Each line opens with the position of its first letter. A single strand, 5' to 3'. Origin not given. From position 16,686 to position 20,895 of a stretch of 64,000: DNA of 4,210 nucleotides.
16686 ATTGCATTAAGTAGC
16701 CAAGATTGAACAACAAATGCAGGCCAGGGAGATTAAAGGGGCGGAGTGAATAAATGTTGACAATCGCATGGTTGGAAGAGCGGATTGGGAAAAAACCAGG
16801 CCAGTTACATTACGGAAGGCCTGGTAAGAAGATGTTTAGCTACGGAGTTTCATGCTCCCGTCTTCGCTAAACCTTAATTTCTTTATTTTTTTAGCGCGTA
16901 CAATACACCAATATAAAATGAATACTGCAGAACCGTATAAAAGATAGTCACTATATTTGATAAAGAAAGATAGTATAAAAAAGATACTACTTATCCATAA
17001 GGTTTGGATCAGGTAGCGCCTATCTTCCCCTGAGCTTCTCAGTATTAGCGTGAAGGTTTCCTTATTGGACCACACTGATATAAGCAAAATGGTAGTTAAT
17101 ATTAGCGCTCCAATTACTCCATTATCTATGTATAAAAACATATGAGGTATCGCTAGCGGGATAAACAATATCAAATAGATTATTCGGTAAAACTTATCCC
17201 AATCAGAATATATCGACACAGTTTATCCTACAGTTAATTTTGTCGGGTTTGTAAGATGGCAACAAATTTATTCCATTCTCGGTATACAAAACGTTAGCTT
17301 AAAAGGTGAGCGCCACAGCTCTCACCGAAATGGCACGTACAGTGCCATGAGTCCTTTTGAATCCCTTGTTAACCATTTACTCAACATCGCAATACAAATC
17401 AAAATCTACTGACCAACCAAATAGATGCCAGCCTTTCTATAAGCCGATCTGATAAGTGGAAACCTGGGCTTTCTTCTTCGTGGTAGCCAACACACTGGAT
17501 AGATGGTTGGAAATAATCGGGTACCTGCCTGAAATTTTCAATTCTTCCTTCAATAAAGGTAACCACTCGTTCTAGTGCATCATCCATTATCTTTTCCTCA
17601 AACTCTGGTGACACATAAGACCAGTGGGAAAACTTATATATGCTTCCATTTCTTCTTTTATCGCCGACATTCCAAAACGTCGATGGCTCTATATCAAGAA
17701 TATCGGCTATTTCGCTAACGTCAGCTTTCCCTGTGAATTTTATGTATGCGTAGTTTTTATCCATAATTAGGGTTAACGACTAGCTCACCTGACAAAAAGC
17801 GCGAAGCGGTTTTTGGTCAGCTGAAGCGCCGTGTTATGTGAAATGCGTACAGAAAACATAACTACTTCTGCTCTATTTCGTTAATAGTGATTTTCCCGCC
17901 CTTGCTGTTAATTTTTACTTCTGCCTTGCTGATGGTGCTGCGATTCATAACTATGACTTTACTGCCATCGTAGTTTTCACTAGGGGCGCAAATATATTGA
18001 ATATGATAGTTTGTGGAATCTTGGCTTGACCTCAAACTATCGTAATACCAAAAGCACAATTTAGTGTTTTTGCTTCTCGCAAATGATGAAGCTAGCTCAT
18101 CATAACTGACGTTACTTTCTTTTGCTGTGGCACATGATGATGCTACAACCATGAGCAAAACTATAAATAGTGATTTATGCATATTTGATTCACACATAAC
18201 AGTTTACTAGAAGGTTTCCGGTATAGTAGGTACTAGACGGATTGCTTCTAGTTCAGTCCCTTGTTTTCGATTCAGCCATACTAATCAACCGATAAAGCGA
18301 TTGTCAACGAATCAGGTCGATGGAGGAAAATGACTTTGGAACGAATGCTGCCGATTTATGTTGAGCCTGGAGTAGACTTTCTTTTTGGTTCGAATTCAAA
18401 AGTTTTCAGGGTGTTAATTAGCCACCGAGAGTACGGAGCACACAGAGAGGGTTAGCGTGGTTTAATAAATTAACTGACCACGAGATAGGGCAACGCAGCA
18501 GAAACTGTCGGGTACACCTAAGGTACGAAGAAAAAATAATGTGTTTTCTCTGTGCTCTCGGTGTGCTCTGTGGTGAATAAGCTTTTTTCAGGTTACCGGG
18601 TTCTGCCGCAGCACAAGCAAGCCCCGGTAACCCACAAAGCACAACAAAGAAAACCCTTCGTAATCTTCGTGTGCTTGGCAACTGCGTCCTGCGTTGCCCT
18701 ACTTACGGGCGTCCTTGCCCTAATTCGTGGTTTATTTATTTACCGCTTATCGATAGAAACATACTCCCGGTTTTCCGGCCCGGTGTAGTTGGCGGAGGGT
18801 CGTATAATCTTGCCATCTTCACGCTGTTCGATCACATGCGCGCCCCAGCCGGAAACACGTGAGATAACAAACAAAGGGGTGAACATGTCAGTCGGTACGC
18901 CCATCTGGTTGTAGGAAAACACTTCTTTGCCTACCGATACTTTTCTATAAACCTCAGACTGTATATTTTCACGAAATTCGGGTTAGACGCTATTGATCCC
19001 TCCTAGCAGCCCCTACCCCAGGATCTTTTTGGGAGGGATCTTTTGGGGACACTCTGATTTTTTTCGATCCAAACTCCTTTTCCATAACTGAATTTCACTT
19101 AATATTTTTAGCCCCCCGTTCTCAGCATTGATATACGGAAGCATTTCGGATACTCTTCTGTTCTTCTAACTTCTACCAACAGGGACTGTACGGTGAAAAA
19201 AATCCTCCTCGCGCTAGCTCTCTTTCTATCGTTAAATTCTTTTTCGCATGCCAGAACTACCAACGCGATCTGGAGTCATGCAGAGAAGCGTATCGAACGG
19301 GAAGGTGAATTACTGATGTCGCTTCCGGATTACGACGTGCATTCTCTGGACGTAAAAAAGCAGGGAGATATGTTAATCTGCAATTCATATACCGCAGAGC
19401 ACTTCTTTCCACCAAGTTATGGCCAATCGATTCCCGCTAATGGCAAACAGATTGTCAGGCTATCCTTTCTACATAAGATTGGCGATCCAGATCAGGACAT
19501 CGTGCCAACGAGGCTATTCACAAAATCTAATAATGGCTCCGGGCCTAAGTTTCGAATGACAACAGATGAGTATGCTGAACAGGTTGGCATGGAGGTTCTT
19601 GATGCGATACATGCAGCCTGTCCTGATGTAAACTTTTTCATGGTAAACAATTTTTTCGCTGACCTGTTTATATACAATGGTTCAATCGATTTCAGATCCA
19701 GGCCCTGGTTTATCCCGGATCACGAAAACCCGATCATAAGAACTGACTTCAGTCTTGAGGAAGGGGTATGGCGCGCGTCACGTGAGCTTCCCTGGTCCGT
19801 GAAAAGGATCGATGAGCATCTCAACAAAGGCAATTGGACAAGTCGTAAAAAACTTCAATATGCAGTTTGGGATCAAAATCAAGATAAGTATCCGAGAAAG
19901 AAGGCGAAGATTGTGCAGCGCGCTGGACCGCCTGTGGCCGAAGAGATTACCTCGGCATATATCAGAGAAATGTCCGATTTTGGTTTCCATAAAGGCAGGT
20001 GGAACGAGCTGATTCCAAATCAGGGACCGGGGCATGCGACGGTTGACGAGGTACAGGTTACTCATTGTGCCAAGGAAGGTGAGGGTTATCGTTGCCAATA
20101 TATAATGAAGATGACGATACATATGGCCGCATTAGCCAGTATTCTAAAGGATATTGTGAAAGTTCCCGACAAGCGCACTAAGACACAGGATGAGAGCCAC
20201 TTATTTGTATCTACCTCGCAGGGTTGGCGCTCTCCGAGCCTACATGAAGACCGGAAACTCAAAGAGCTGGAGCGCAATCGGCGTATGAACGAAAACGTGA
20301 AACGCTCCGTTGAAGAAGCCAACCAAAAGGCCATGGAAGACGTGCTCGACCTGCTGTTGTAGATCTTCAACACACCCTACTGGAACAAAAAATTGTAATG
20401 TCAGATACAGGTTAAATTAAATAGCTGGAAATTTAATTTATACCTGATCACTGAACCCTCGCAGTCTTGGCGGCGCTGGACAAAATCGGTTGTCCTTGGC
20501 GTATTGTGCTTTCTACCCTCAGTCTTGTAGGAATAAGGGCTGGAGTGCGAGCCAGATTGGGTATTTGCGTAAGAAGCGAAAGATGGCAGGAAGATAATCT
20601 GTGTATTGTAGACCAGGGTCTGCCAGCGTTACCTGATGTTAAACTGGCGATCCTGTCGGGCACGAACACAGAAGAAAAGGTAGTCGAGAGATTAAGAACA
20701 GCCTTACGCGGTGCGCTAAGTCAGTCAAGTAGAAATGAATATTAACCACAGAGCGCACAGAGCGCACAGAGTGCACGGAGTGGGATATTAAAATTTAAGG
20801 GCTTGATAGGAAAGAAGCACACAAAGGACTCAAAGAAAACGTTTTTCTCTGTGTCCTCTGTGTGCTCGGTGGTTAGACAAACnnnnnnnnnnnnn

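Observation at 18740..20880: Orphan secreted-protein gene flanked by 3'-end remnants of a second prpC and a second LysR gene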

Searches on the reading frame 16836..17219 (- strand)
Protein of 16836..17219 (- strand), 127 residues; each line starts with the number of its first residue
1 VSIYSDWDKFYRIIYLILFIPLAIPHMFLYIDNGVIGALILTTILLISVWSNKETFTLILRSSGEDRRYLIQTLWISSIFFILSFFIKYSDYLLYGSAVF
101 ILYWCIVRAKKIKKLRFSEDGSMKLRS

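Call 6: search_protein_families(library=pfam, proteins=[window:16836-17219:-], max_evalue=0.01)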
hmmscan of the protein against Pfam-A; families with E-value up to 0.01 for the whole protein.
window:16836-17219:- (127 aa): 0 families

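Call 51: search_protein_families(library=phrogs, proteins=[window:16836-17216:-], max_evalue=1)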
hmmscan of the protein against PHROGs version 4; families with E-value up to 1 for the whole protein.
window:16836-17216:- (126 aa): 2 families
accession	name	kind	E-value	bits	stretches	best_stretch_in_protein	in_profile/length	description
phrog_2946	-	unknown function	0.014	16.3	1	77-115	28-66/117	-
phrog_31487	-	unknown function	0.016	16.2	1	103-120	22-39/42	-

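Call 73: search_protein_families(library=padloc, proteins=[window:16836-17216:-], max_evalue=0.1)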
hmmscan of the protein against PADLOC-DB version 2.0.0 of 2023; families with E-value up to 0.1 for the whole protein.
window:16836-17216:- (126 aa): 0 families

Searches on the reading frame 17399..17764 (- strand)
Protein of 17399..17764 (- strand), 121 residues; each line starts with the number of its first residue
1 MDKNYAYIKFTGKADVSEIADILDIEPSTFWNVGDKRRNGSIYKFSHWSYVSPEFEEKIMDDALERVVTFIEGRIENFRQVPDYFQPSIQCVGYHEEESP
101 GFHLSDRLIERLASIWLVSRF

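Call 6: search_protein_families(library=pfam, proteins=[window:17399-17764:-], max_evalue=0.01)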
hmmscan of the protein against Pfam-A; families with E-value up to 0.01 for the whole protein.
window:17399-17764:- (121 aa): 1 family
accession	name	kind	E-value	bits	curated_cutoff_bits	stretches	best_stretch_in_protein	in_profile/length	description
PF14106.11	DUF4279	-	7.1e-13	49.3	25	1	14-115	5-110/116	Domain of unknown function (DUF4279)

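Call 51: search_protein_families(library=phrogs, proteins=[window:17399-17761:-], max_evalue=1)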
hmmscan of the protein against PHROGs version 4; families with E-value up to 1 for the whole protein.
window:17399-17761:- (120 aa): 0 families

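Call 73: search_protein_families(library=padloc, proteins=[window:17399-17761:-], max_evalue=0.1)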
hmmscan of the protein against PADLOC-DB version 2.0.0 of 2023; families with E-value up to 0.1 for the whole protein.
window:17399-17761:- (120 aa): 0 families

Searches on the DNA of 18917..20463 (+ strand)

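Call 54: search_dna_similar(query=window:18917-20463:+, collection=plasmids, mode=distant)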
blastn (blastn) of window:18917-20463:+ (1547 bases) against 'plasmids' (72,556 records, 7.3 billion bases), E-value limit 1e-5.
No match.

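Call 55: search_dna_similar(query=window:18917-20463:+, collection=phages, mode=distant)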
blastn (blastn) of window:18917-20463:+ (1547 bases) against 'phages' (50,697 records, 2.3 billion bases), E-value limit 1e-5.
No match.

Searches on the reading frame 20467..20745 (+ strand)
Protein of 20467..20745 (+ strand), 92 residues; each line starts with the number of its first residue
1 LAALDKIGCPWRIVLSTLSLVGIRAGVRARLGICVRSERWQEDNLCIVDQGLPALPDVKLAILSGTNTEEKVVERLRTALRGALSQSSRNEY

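Call 6: search_protein_families(library=pfam, proteins=[window:20467-20745:+], max_evalue=0.01)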
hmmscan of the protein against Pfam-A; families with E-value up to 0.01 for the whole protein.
window:20467-20745:+ (92 aa): 0 families

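Call 19: find_homologous_proteins(query=window:20467-20745:+)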
Query window:20467-20745:+: 6 candidates shared short words with the query, none scored E <= 0.001.

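Call 47: find_related_loci(query=window:20467-20742:+, collection=metagenome_contigs, flank=10000)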
Query window:20467-20742:+ (92 aa) in metagenome_contigs; peptide patterns used: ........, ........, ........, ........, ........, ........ (x = any residue, [..] = any of these).
600 stretches matched a pattern, but none encodes a relative of the query by tblastn (E <= 1e-3).
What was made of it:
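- Tried and rejected: The metagenome scan with the LysR' tail found no relative (call 47).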

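Call 52: search_protein_families(library=ncbifam, proteins=[window:20467-20742:+], max_evalue=1)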
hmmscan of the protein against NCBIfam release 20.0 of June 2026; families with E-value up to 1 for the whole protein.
window:20467-20742:+ (92 aa): 2 families
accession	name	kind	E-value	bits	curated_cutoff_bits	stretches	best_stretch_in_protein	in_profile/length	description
NF011673.1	PRK15092.1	equivalog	1.9e-08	33.8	530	1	2-80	204-284/293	transcriptional regulator LrhA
NF009428.0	PRK12787.1-4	equivalog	0.064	13.5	196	1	52-88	77-111/137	flagellar assembly regulator FliX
